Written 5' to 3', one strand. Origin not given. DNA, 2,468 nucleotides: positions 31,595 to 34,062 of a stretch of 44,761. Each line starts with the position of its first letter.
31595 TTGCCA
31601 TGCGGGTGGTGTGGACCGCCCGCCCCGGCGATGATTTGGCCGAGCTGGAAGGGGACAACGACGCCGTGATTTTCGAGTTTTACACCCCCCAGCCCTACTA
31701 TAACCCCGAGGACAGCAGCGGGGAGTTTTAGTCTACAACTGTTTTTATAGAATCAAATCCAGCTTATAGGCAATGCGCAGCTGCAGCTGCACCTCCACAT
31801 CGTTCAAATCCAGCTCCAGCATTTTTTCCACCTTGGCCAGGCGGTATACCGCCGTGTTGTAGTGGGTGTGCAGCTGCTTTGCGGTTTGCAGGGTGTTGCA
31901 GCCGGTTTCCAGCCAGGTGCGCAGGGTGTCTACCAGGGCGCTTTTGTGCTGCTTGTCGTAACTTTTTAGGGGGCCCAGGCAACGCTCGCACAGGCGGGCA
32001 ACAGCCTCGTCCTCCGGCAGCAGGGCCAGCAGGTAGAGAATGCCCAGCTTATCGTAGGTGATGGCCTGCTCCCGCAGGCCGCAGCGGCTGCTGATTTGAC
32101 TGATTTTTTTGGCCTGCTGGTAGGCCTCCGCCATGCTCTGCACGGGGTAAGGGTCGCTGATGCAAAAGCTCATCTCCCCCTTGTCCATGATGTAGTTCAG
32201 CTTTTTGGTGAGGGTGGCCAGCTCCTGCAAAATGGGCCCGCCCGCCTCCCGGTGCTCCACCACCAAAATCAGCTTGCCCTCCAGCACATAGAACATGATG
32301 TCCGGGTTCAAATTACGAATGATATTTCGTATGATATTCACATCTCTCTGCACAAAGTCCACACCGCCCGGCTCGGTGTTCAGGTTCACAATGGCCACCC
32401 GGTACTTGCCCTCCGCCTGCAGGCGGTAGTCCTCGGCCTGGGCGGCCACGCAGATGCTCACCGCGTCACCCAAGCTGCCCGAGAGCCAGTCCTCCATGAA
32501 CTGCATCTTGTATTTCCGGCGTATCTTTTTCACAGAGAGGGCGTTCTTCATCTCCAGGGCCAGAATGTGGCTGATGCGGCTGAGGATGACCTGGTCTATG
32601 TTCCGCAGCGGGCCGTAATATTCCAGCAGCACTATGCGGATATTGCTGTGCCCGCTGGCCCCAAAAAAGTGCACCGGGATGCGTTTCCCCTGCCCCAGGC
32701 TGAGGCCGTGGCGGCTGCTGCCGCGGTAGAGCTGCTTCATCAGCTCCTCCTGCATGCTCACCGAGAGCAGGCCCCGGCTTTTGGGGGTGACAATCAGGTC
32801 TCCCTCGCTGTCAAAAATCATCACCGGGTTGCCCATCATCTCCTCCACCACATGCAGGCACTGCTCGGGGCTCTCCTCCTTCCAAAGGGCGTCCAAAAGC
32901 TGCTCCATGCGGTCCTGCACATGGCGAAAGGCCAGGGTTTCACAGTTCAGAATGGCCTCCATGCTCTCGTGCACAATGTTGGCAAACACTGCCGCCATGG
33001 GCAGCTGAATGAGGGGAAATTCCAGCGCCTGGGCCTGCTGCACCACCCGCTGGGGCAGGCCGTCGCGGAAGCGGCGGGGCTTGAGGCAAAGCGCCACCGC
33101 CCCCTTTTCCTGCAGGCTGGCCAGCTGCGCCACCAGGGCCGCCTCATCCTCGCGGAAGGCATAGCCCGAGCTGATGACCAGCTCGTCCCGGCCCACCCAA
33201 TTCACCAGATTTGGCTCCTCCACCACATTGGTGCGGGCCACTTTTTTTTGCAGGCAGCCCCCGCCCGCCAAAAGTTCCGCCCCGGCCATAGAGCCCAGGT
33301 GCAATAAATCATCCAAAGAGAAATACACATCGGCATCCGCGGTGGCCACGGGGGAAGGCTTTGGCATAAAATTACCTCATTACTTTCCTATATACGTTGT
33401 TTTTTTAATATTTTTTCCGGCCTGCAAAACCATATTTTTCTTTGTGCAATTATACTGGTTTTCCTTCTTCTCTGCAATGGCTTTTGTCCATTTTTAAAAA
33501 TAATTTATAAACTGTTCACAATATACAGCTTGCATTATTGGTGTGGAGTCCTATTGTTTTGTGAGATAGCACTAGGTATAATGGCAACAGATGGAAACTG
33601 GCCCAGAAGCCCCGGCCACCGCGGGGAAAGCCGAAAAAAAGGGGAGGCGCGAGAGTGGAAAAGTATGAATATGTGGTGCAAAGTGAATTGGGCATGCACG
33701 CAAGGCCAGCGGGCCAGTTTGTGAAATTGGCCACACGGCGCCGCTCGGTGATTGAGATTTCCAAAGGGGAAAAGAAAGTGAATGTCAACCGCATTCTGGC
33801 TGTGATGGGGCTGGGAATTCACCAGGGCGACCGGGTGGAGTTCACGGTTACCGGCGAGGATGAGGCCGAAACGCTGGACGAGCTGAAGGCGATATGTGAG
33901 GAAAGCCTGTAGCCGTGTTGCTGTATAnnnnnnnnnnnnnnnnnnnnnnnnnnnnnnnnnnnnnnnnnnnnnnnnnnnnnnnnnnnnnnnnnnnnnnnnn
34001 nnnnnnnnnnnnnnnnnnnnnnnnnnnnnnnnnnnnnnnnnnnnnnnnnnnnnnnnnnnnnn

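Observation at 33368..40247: Self-contained Man-family PTS locus with its own HPr and Enzyme I and only an aldolase plus a dehydrogenase as catabolic enzymes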

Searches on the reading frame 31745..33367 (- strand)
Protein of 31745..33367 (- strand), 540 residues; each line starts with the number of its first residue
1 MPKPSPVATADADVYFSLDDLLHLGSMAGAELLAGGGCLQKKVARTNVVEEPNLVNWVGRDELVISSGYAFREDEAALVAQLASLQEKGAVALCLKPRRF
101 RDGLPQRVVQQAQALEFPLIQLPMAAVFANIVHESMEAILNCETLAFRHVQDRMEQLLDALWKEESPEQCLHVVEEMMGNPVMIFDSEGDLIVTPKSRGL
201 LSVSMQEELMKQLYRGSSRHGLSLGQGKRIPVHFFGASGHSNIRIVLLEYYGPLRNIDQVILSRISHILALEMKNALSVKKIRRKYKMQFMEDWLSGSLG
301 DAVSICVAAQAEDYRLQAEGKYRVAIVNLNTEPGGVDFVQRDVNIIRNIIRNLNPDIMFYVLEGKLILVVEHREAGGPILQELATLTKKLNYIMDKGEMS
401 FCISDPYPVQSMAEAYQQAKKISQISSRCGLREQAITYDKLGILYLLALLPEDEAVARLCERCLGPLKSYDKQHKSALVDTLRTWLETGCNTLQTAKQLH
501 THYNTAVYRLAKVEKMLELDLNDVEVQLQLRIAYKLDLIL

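Call 3: search_protein_families(library=pfam, proteins=[window:31745-33367:-])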
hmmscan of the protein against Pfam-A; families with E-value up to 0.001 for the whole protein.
window:31745-33367:- (540 aa): 3 families
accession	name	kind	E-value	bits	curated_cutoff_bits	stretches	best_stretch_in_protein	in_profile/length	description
PF07905.16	PucR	-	1.5e-24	87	33.5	1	20-139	1-118/118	Purine catabolism regulatory protein-like family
PF13556.12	HTH_30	-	2.8e-19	69.1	27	1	478-535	1-58/59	PucR C-terminal helix-turn-helix domain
PF17853.6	GGDEF_2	-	5.9e-08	33.4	24.5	1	307-421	8-112/116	GGDEF-like domain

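Call 4: search_protein_families(library=ncbifam, proteins=[window:31745-33367:-])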
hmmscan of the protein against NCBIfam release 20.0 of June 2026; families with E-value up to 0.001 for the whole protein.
window:31745-33367:- (540 aa): 4 families
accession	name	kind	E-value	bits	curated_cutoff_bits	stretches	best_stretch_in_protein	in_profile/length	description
NF058503.1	SprTransRegAdeR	equivalog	1.2e-18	67.4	700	1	381-537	241-399/403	sporulation transcriptional activator AdeR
NF045769.1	TransActPmfR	equivalog_domain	1.3e-12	47.1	800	2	17-205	7-192/470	transcciptional activator PmfR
NF008550.0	PRK11477.1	equivalog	4.8e-11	42.1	612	1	410-537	258-382/385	CdaR family transcriptional regulator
NF050824.1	TransRegRv1453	equivalog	2.9e-09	36.3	600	1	445-529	312-393/404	Rv1453 family transcriptional regulator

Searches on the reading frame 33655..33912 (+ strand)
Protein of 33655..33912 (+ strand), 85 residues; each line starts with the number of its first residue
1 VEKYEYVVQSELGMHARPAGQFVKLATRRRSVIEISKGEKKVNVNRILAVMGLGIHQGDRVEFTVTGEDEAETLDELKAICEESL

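Call 3: search_protein_families(library=pfam, proteins=[window:33655-33912:+])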
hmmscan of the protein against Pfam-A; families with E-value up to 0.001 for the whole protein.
window:33655-33912:+ (85 aa): 1 family
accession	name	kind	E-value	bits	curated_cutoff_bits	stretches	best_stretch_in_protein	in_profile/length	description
PF00381.24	PTS-HPr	-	5e-25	87.8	23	1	5-82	4-80/81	PTS HPr component phosphorylation site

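Call 4: search_protein_families(library=ncbifam, proteins=[window:33655-33912:+])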
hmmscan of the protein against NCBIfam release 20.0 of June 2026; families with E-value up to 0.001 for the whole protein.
window:33655-33912:+ (85 aa): 9 families
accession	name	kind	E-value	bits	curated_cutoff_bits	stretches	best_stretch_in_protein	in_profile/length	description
TIGR01003.1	PTS_HPr_family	subfamily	5.1e-22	77.6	47.9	1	1-80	1-80/82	HPr family phosphocarrier protein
NF010352.0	PRK13780.1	equivalog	3.6e-18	65.2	110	1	1-81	1-81/88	phosphocarrier protein HPr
NF041319.1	PTS-HPr_Halo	equivalog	6.7e-18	64.9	140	1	8-81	7-83/87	phosphocarrier protein HPr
NF010354.0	PRK13782.1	equivalog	2.1e-16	59.7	123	1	7-82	7-82/85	HPr family phosphocarrier protein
NF008319.0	PRK11109.1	equivalog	1.4e-11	44.3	302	1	4-81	288-368/376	fused PTS fructose transporter subunit IIA/HPr protein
NF008104.0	PRK10850.1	equivalog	8.2e-10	38.6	153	1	4-80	4-80/85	phosphocarrier protein Hpr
NF008478.1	PRK11377.1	equivalog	1.6e-07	30.7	520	1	5-83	159-237/473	dihydroxyacetone kinase phosphoryl donor subunit DhaM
NF010351.0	PRK13779.1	equivalog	1.8e-07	30.4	766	1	6-79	295-495/503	bifunctional PTS system fructose-specific transporter subunit IIA/HPr protein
NF008146.0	PRK10897.1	equivalog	2.7e-07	30.8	119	1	8-77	9-79/90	PTS phosphocarrier protein NPr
